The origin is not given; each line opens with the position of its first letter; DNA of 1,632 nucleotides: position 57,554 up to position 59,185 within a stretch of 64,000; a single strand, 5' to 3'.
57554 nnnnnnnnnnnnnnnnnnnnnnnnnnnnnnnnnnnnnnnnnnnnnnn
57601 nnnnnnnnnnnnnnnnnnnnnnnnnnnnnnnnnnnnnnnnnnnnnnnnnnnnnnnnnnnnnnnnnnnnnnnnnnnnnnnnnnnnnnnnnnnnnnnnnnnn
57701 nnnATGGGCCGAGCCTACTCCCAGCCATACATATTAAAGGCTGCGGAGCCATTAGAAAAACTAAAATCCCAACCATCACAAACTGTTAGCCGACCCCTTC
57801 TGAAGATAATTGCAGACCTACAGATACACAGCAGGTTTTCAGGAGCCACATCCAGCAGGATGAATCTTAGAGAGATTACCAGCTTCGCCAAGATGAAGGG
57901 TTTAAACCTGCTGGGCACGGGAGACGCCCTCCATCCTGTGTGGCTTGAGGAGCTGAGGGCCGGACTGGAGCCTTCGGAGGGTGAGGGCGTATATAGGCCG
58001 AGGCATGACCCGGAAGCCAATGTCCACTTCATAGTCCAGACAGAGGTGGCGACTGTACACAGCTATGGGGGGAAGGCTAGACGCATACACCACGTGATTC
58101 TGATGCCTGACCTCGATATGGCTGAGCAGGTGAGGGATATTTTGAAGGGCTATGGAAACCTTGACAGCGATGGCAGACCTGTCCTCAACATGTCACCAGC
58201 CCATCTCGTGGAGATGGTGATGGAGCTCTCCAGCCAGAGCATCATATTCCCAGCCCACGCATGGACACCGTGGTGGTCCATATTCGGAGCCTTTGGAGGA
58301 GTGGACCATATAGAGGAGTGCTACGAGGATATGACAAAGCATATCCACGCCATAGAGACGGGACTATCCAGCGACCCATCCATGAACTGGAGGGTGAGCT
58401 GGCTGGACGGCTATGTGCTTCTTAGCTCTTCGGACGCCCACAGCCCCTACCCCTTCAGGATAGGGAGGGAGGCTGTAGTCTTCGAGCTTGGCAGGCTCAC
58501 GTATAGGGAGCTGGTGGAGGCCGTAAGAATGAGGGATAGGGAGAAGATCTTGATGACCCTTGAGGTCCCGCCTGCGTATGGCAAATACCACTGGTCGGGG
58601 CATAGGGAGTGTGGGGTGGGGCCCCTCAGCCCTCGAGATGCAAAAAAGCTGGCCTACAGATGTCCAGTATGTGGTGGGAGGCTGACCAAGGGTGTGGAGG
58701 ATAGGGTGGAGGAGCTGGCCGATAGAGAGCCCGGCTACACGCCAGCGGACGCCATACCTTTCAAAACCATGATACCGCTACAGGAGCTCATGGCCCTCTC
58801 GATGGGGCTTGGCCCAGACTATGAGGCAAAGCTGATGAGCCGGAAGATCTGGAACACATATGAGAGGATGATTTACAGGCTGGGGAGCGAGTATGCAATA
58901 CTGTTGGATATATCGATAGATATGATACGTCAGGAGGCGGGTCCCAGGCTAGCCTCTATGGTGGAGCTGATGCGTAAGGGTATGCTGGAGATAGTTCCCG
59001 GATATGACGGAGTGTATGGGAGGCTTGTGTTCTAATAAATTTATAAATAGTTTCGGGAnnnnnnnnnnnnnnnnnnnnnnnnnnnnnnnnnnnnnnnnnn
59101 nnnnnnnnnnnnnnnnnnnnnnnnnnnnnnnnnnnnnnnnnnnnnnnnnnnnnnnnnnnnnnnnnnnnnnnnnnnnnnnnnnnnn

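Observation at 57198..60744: Deaminated/alkylated-base repair cluster: AAG glycosylase, PHP-domain EndoQ-like nuclease, topoisomerase IB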

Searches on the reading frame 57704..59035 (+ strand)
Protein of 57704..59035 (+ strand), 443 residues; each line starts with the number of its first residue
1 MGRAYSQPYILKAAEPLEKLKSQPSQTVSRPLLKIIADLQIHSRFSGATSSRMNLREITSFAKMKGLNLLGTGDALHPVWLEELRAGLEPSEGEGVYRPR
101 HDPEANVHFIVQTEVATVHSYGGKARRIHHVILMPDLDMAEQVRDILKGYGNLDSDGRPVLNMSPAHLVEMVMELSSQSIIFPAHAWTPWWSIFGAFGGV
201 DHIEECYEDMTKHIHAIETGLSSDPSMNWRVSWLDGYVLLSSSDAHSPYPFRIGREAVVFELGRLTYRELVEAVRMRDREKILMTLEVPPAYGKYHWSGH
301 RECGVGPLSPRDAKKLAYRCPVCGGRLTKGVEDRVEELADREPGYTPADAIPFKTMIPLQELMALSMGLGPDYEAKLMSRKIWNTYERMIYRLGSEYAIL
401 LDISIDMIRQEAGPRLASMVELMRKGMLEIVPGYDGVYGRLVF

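Call 3: search_protein_families(library=pfam, proteins=[window:57704-59035:+], max_evalue=0.01)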
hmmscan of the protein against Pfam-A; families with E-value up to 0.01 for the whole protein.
window:57704-59035:+ (443 aa): 0 families

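Call 4: search_protein_families(library=ncbifam, proteins=[window:57704-59035:+], max_evalue=0.01)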
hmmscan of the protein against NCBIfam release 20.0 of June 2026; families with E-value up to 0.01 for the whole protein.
window:57704-59035:+ (443 aa): 1 family
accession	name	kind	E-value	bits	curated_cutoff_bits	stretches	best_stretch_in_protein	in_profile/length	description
TIGR00375.1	TIGR00375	hypoth_equivalog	4.6e-60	204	326.6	1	37-440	2-373/374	TIGR00375 family protein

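Call 5: search_solved_structures(query=window:57704-59035:+, max_evalue=1, show_alignments=2)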
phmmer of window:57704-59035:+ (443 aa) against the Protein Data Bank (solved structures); distinct sequences matched with E-value up to 1: 3.
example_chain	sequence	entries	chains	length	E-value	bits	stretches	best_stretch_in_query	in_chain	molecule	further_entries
5zb8_A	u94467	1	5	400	2e-64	221.2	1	36-441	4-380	PfuEndoQ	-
7k31_A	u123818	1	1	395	9.7e-64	218.9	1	36-441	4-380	Endonuclease Q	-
7k30_A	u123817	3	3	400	1e-63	218.8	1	36-441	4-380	Endonuclease Q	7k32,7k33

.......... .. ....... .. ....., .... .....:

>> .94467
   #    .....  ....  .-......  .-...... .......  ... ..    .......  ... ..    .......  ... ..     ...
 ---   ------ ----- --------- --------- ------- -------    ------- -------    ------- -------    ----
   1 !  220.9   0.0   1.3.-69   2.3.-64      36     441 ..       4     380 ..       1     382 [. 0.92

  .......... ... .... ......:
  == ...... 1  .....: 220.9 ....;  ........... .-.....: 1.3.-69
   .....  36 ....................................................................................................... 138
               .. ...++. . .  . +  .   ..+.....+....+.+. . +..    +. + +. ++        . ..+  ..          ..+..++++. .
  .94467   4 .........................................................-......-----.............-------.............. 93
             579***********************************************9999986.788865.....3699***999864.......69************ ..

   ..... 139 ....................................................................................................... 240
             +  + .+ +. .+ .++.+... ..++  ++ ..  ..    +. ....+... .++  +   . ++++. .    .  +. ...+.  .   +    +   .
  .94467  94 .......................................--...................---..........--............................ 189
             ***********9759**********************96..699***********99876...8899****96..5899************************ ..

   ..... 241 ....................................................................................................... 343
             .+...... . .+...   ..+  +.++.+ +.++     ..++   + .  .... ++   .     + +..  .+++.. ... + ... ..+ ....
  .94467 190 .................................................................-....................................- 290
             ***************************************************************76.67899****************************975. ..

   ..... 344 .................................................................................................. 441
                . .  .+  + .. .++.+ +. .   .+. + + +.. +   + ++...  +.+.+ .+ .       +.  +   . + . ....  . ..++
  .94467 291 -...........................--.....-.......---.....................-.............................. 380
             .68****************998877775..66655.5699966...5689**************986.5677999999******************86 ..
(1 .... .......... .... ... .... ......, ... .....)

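Call 9: find_homologous_proteins(query=window:57704-59035:+, max_evalue=1e-10)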
Query window:57704-59035:+ (443 aa): 7630 proteins with E <= 1e-10 among 8000 candidates; the best 120 are listed.
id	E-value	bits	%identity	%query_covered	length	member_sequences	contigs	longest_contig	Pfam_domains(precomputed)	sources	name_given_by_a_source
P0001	8.0e-216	735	75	92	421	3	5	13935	PF27218.1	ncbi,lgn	ncbi:MAG: endonuclease Q family protein [Nitrososphaerota archaeon]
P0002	5.8e-204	696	74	88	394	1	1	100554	PF27218.1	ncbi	-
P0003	1.1e-203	695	74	88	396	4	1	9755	PF27218.1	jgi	jgi:uncharacterized protein (TIGR00375 family)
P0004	2.0e-202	691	73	88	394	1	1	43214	PF27218.1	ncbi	-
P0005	7.0e-200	683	73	88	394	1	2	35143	PF27218.1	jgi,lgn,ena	-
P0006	2.7e-193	661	67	93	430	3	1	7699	PF27218.1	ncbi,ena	-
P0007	1.1e-187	642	67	92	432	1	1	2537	PF27218.1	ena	-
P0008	9.4e-184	629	66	92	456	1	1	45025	PF27218.1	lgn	-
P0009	1.1e-178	613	64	93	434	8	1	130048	PF27218.1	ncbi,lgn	ncbi:MAG: endonuclease Q family protein [Nitrososphaerota archaeon]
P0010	3.6e-178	611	64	93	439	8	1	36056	PF27218.1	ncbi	-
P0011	1.1e-177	609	65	93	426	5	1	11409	PF27218.1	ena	-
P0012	6.7e-177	607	63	93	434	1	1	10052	PF27218.1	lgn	-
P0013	1.7e-176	605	62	93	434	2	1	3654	PF27218.1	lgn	-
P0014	2.1e-176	605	63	93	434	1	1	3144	PF27218.1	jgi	-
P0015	3.0e-176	605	63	93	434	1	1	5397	PF27218.1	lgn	-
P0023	8.7e-174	597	63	93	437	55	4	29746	PF27218.1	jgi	jgi:uncharacterized protein (TIGR00375 family)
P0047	1.3e-166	573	62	93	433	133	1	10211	PF27218.1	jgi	jgi:uncharacterized protein (TIGR00375 family)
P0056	6.8e-165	567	60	93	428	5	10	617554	PF27218.1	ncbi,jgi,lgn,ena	jgi:uncharacterized protein (TIGR00375 family)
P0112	1.4e-147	510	53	93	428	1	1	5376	PF27218.1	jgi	jgi:uncharacterized protein (TIGR00375 family)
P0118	4.8e-147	508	54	93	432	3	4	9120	PF27218.1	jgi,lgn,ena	jgi:uncharacterized protein (TIGR00375 family)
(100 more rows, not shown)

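Call 11: find_related_loci(query=A1, collection=genome_contigs, flank=6000)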
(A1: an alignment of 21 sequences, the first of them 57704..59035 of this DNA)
Query A1 (443 aa) in genome_contigs; peptide patterns used: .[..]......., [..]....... (x = any residue, [..] = any of these).
600 stretches matched a pattern (row limit reached: there are more); 596 encode a relative of the query (tblastn E <= 1e-3); the best 80 are kept; 80 distinct loci.
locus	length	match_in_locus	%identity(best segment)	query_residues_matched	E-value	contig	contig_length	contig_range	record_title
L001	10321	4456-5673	75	33-438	0e+0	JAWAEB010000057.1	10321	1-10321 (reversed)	MAG: Nitrososphaerota archaeon isolate QQ_201901_bins_112 QQ_201901_bins_112_scaffold_57, whole genome shotgun sequence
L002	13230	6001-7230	62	33-443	2e-178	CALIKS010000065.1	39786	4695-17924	MAG: uncultured archaeon isolate S1_Bin_MAXBIN__124_sub_1 genome assembly, contig: c_000001599483, whole genome shotgun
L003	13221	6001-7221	60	33-443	1e-169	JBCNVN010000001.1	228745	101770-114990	MAG: Candidatus Caldarchaeales archaeon isolate DT_Bin_20 contig1, whole genome shotgun sequence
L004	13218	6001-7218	54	32-441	2e-156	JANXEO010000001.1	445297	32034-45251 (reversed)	MAG: Candidatus Methanomethylicia archaeon isolate SKYB69 NODE_1_length_445297_cov_15.629898, whole genome shotgun seque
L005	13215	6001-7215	52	33-443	1e-149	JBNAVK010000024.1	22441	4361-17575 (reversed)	MAG: Candidatus Bathyarchaeales archaeon isolate Kamch4342-D-MF-036 bin74.fa-24, whole genome shotgun sequence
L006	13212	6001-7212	52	33-442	1e-147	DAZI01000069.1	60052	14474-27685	MAG TPA_asm: Candidatus Bathyarchaeota archaeon UBA233 UBA233_contig_716, whole genome shotgun sequence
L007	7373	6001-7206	51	33-440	9e-147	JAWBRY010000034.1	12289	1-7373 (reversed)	MAG: Candidatus Bathyarchaeia archaeon isolate JZ-1_201705_bins_87 JZ-1_201705_bins_87_scaffold_34, whole genome shotgun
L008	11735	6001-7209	52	33-441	8e-146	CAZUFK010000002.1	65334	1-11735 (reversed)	MAG TPA_asm: uncultured Candidatus Bathyarchaeia archaeon isolate binchicken_co91_416 genome assembly, contig: NODE_397_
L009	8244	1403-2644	52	22-443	2e-145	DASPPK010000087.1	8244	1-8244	MAG TPA_asm: Candidatus Acidiferrales bacterium isolate SMAG_U12171 k141_87515, whole genome shotgun sequence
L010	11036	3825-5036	53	33-443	5e-145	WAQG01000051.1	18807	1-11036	MAG: Candidatus Geoarchaeota archaeon isolate S146_104_esom k151_243187, whole genome shotgun sequence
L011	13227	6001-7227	52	31-443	1e-144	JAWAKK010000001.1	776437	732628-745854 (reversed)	MAG: Candidatus Nezhaarchaeales archaeon isolate SRBZ-1_201901_bins_7 SRBZ-1_201901_bins_7_scaffold_1, whole genome shot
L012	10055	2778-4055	49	13-441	9e-144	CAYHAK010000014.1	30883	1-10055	MAG TPA_asm: uncultured Candidatus Bathyarchaeia archaeon isolate ERP119294_co4_366 genome assembly, contig: NODE_1195_l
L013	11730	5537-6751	50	33-443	1e-143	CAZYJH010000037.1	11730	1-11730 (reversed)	MAG TPA_asm: uncultured Candidatus Bathyarchaeia archaeon isolate binchicken_co81_63 genome assembly, contig: NODE_8701_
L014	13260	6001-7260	47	2-440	1e-143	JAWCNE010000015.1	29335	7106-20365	MAG: Candidatus Bathyarchaeia archaeon isolate JZ-2_201709_bins_121 JZ-2_201709_bins_121_scaffold_15, whole genome shotg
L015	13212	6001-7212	51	33-443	2e-143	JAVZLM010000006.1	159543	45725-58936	MAG: Candidatus Bathyarchaeia archaeon isolate DRTY-6_201907_bins_54 DRTY-6_201907_bins_54_scaffold_6, whole genome shot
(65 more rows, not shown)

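Call 15: find_encoding_contigs(protein=P0002, flank=5000, max_places=2)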
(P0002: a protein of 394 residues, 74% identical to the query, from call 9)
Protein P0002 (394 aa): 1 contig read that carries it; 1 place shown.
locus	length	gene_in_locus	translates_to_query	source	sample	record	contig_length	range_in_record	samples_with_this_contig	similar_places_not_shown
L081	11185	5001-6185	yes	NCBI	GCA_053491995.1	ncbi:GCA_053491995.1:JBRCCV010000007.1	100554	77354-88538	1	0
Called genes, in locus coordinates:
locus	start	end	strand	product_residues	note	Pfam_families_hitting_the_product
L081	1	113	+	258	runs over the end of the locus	PF00528:BPD_transp_1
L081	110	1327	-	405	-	PF01547:SBP_bac_1, PF13416:SBP_bac_8, PF13343:SBP_bac_6 (faint)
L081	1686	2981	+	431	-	PF00815:Histidinol_dh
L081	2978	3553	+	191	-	PF00475:IGPD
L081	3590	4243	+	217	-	PF04199:Cyclase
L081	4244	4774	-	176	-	PF02245:Pur_DNA_glyco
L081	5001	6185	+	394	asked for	PF27218:MJ0043_C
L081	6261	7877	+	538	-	PF02919:Topoisom_I_N, PF01028:Topoisom_I, PF14370:Topo_C_assoc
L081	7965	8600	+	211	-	PF01812:5-FTHF_cyc-lig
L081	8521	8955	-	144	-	-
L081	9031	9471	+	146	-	PF07366:SnoaL, PF12680:SnoaL_2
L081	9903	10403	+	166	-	PF13686:DrsE_2, PF02635:DsrE (weak)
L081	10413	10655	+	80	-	PF01206:TusA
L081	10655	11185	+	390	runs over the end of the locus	PF07992:Pyr_redox_2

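Call 16: find_encoding_contigs(protein=P0004, flank=5000, max_places=2)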
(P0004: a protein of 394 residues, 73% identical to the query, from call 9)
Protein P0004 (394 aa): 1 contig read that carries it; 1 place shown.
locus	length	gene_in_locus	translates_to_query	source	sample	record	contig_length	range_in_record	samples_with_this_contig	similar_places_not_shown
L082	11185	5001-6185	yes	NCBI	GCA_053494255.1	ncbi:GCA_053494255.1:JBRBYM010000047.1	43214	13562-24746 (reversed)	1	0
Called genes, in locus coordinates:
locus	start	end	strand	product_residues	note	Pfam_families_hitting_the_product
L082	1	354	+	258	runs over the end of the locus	PF00528:BPD_transp_1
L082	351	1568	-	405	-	PF01547:SBP_bac_1, PF13416:SBP_bac_8, PF13343:SBP_bac_6 (faint)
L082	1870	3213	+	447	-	PF00815:Histidinol_dh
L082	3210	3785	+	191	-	PF00475:IGPD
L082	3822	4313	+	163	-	PF04199:Cyclase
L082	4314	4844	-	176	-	PF02245:Pur_DNA_glyco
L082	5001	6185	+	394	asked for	PF27218:MJ0043_C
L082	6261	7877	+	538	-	PF02919:Topoisom_I_N, PF01028:Topoisom_I, PF14370:Topo_C_assoc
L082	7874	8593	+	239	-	PF01812:5-FTHF_cyc-lig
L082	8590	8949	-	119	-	PF07883:Cupin_2 (faint)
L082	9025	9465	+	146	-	PF07366:SnoaL, PF12680:SnoaL_2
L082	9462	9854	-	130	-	PF01597:GCV_H (weak), PF01206:TusA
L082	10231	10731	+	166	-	PF13686:DrsE_2, PF02635:DsrE (weak)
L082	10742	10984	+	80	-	PF01206:TusA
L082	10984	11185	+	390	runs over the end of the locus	PF07992:Pyr_redox_2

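Call 19: find_encoding_contigs(protein=P0008, flank=5000, max_places=1)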
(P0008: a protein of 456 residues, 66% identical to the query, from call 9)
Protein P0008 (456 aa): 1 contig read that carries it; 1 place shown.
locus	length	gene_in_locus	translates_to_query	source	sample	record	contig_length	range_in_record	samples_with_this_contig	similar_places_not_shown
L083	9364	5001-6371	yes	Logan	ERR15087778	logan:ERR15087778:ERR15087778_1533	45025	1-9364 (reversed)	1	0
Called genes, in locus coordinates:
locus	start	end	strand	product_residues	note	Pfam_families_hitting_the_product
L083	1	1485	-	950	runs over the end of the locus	PF00330:Aconitase, PF00694:Aconitase_C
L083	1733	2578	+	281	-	PF00005:ABC_tran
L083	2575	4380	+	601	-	PF01297:ZnuA, PF00950:ABC-3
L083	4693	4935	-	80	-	PF01423:LSM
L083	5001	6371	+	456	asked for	PF27218:MJ0043_C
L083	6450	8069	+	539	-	PF00501:AMP-binding, PF13193:AMP-binding_C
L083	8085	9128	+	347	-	PF08240:ADH_N, PF16912:Glu_dehyd_C (weak), PF00107:ADH_zinc_N, PF13602:ADH_zinc_N_2 (weak)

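Call 20: find_encoding_contigs(protein=P0009, flank=5000, max_places=1)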
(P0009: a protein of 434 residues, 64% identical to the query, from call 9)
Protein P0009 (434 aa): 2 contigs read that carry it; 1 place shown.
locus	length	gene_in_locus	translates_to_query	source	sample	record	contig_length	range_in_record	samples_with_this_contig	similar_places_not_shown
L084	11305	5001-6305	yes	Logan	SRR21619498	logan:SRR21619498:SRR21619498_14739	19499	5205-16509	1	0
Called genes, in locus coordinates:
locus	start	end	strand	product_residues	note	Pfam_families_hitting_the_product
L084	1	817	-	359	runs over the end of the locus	PF00291:PALP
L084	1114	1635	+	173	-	PF00994:MoCF_biosynth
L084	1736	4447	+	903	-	PF00330:Aconitase, PF00694:Aconitase_C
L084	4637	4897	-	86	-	PF01423:LSM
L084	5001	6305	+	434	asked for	PF27218:MJ0043_C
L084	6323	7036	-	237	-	PF01048:PNP_UDP_1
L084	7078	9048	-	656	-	PF17214:KH_TffA, PF23023:Anti-Pycsar_Apyc1 (weak), PF00753:Lactamase_B, PF12706:Lactamase_B_2 (weak), PF16661:Lactamase_B_6, PF10996:Beta-Casp, PF07521:RMMBL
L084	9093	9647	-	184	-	-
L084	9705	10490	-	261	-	-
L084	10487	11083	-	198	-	PF01398:JAB, PF14464:Prok-JAB (weak)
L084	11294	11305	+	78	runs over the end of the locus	PF11976:Rad60-SLD (weak), PF00240:ubiquitin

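Call 21: find_encoding_contigs(protein=P0006, flank=5000, max_places=1)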
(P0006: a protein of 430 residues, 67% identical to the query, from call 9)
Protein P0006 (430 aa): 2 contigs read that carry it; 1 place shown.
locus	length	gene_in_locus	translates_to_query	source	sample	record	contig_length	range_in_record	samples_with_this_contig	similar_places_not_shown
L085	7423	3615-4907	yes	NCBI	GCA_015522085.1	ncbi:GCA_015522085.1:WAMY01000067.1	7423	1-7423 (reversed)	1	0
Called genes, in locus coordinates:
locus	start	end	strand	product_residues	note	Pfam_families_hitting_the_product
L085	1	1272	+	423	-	?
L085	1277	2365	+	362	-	PF00155:Aminotran_1_2, PF04864:Alliinase_C (weak)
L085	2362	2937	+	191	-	PF00475:IGPD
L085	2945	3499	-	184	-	PF02589:LUD_dom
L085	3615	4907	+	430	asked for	PF27218:MJ0043_C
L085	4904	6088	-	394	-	PF00083:Sugar_tr (faint), PF06779:MFS_4, PF07690:MFS_1, PF12832:MFS_1_like (weak), PF07690:MFS_1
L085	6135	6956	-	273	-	PF06094:GGACT, PF13772:AIG2_2 (weak), PF06094:GGACT, PF13772:AIG2_2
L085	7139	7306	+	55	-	-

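Call 22: find_encoding_contigs(protein=P0010, flank=5000, max_places=1)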
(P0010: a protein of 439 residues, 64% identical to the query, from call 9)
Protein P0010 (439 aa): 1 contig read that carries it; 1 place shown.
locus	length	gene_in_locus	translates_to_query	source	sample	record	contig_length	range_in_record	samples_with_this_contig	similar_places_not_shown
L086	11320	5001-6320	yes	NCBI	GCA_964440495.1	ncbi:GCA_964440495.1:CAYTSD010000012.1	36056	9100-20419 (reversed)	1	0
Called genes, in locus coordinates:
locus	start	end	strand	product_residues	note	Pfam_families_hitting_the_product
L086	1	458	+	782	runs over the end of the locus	PF00708:Acylphosphatase, PF07503:zf-HYPF, PF01300:Sua5_yciO_yrdC, PF17788:HypF_C, PF22521:HypF_C_2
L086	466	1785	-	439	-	PF13870:CCDC113_CCDC96_CC, PF02403:Seryl_tRNA_N (faint), PF13851:GAS (faint), PF06419:COG6_N (faint), PF07926:TPR_MLP1_2 (faint), PF24161:CCDC39, PF06005:ZapB (weak), PF04014:MazE_antitoxin (weak), +5 more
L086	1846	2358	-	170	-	PF01472:PUA, PF26292:PUA_elF2D (weak)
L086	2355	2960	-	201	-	PF06941:NT5C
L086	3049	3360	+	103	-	PF00338:Ribosomal_S10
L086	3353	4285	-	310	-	PF12840:HTH_20 (faint)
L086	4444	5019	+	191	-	-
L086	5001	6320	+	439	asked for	PF27218:MJ0043_C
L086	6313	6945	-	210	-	PF13489:Methyltransf_23, PF01209:Ubie_methyltran (faint), PF08241:Methyltransf_11, PF13649:Methyltransf_25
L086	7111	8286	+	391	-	PF00571:CBS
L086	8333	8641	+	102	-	-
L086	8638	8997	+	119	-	-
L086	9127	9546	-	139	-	PF00571:CBS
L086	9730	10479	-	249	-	PF01493:GXGXG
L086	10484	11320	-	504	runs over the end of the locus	PF12837:Fer4_6 (weak), PF14697:Fer4_21 (weak), PF12838:Fer4_7 (weak), PF13187:Fer4_9 (weak), PF00037:Fer4 (weak), PF01645:Glu_synthase, PF04898:Glu_syn_central, PF03060:NMO (weak), +5 more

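Call 41: predict_structure(alignment_id=A1)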
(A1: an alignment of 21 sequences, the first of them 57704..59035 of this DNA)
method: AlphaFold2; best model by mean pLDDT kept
length: 443 residues; sequences in the alignment: 21
mean_pLDDT: 87.3   pTM: 0.86
mean pLDDT of the five models: 87.3, 83.9, 83.2, 82.1, 81.3
residues with pLDDT >= 90: 295; 70-90: 102; 50-70: 18; < 50: 28
segments of 3 or more residues with pLDDT < 50: 1-28
pLDDT, mean of each block of 10 residues (from residue 1): 27 33 41 92 87 93 96 96 97 92 94 94 86 97 97 91 97 97 87 82 94 90 81 92 76 92 95 95 93 88 94 95 94 92 91 92 85 67 92 96 97 95 92 87 78
secondary structure, 60 per line:
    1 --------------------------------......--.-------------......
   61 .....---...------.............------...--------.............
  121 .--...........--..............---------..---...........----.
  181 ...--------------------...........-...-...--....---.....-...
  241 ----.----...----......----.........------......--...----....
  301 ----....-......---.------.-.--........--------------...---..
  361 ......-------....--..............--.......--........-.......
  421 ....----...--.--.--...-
elements in order: E33-38 H55-65 E69-71 H78-87 E88-90 E97-99 E108-121 E124-134 H137-150 H165-175 E180-183 H204-213 E216-218 H225-228 H232-236 E238-240 E257-262 H267-275 E282-287 E297-300 E305-308 H310-315 H331-338 E353-355 H359-366 H374-377 H380-393 H396-402 H405-412 H414-424 E429-431 E440-442
